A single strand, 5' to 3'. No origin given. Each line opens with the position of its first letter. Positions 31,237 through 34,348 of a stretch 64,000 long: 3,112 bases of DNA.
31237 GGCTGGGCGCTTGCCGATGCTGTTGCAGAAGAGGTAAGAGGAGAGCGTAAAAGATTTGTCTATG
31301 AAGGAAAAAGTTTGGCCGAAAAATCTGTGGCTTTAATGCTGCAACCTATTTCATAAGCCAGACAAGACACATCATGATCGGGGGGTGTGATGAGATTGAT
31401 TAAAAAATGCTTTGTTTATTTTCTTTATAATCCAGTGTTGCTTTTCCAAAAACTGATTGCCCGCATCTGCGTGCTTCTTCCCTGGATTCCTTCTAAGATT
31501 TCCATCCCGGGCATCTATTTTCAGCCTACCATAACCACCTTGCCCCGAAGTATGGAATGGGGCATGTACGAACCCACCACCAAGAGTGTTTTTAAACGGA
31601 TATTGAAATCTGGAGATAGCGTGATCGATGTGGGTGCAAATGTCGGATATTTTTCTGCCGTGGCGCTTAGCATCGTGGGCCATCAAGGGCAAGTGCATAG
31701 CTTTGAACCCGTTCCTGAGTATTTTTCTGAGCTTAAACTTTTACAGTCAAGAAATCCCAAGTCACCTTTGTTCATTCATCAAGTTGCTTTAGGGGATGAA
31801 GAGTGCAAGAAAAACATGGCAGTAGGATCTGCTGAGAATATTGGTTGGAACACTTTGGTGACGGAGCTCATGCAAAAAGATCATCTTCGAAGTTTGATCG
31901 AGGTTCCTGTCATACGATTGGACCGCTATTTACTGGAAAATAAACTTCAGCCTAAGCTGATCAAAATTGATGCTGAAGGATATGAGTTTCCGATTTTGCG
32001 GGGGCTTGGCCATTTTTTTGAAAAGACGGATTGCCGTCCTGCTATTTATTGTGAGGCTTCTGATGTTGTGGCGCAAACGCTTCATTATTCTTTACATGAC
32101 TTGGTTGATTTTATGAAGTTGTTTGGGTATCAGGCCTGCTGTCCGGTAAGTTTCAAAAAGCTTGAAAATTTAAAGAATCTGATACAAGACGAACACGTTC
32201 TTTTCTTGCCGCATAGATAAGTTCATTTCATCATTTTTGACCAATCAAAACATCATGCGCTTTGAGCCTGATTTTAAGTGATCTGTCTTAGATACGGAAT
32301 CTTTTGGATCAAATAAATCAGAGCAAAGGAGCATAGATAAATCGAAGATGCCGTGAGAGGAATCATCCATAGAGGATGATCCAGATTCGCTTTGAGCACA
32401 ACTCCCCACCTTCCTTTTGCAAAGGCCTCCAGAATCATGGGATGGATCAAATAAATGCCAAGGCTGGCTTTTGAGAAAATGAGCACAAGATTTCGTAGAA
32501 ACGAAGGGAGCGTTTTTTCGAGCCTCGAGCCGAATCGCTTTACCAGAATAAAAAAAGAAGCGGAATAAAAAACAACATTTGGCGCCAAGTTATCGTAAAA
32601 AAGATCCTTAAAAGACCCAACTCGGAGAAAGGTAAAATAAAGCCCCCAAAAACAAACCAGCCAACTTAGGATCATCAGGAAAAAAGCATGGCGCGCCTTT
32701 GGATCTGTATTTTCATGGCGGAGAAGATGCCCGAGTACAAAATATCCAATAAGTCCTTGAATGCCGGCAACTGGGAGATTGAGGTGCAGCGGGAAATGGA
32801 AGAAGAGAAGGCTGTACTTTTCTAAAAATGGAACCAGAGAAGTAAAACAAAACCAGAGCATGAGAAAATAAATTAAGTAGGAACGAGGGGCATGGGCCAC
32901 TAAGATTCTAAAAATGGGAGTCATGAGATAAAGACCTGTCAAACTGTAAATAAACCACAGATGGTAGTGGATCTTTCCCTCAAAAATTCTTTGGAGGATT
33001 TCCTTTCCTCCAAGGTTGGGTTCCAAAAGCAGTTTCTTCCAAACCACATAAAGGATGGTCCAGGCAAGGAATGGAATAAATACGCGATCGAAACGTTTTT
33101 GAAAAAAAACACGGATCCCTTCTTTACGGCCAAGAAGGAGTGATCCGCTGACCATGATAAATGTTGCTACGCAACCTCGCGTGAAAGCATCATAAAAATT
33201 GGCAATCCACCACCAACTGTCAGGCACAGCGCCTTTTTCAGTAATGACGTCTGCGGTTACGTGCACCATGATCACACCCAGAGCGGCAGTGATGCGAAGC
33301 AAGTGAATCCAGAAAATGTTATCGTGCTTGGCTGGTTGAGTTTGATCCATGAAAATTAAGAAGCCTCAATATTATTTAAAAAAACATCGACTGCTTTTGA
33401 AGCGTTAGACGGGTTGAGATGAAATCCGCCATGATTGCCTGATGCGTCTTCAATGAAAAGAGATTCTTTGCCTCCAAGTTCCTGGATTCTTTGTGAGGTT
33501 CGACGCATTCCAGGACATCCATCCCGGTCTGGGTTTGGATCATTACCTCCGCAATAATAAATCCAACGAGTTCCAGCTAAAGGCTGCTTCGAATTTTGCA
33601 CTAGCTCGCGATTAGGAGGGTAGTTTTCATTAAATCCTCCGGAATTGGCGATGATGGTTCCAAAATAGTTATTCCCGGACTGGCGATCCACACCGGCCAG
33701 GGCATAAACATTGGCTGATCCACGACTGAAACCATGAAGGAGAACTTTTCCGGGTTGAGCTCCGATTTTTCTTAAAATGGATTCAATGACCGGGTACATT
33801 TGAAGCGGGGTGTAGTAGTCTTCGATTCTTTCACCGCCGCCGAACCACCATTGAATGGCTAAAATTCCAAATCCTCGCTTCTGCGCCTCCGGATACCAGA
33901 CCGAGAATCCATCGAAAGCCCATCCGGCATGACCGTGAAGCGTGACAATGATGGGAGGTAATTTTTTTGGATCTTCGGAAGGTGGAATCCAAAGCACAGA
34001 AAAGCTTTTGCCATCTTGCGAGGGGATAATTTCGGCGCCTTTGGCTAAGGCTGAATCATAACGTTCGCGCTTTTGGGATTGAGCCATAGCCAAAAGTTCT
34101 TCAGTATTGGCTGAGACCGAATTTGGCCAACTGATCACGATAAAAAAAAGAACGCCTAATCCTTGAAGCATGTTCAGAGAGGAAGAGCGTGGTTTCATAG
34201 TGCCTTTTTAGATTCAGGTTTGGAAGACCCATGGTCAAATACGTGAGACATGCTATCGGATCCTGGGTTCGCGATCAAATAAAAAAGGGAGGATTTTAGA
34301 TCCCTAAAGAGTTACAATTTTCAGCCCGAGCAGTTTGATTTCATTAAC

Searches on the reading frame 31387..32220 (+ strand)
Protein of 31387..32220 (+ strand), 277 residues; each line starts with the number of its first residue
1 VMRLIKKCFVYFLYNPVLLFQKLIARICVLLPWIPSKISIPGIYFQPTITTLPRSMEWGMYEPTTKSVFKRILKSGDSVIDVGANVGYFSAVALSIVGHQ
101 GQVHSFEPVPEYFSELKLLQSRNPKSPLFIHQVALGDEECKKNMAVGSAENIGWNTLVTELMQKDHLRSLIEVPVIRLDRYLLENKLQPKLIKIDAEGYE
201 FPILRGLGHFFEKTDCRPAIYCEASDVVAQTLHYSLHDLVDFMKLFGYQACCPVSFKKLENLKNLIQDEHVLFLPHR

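Call 18: search_protein_families(library=pfam, proteins=[window:31387-32220:+], max_evalue=0.001)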
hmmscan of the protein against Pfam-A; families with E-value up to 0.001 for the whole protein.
window:31387-32220:+ (277 aa): 3 families
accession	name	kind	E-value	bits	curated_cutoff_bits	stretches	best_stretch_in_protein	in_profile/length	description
PF05050.19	Methyltransf_21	-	1e-21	78.3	22.7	1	81-249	1-172/173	Methyltransferase FkbM domain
PF05575.17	V_cholerae_RfbT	-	7.5e-06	25.9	27.9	1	76-215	80-218/286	Vibrio cholerae RfbT protein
PF01135.25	PCMT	-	0.00065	20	20.3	1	73-113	71-111/210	Protein-L-isoaspartate(D-aspartate) O-methyltransferase (PCMT)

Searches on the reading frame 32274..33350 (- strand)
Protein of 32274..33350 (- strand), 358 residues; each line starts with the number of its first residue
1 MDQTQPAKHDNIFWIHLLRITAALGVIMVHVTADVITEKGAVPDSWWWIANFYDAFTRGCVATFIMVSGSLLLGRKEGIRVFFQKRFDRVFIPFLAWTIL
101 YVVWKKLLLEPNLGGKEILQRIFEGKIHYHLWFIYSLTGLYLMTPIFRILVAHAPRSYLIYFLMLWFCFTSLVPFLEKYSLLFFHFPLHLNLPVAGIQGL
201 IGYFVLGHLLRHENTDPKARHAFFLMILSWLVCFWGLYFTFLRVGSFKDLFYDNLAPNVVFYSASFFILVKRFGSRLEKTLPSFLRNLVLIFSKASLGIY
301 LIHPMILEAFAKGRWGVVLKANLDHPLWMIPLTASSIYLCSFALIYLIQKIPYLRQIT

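Call 31: search_protein_families(library=pfam, proteins=[window:32274-33350:-], max_evalue=0.001)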
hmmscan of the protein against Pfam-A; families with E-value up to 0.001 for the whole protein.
window:32274-33350:- (358 aa): 1 family
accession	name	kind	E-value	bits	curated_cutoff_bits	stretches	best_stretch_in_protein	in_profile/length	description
PF01757.29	Acyl_transf_3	-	4.3e-34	118.5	31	1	13-345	2-321/326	Acyltransferase domain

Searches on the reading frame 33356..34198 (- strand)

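Call 31: search_protein_families(library=pfam, proteins=[window:33356-34198:-], max_evalue=0.001)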
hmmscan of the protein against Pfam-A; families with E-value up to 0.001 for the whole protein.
window:33356-34198:- (280 aa): 1 family
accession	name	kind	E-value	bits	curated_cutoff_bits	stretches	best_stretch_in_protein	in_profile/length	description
PF12697.13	Abhydrolase_6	-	0.00039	21.6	26.3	1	84-213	1-121/217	Alpha/beta hydrolase family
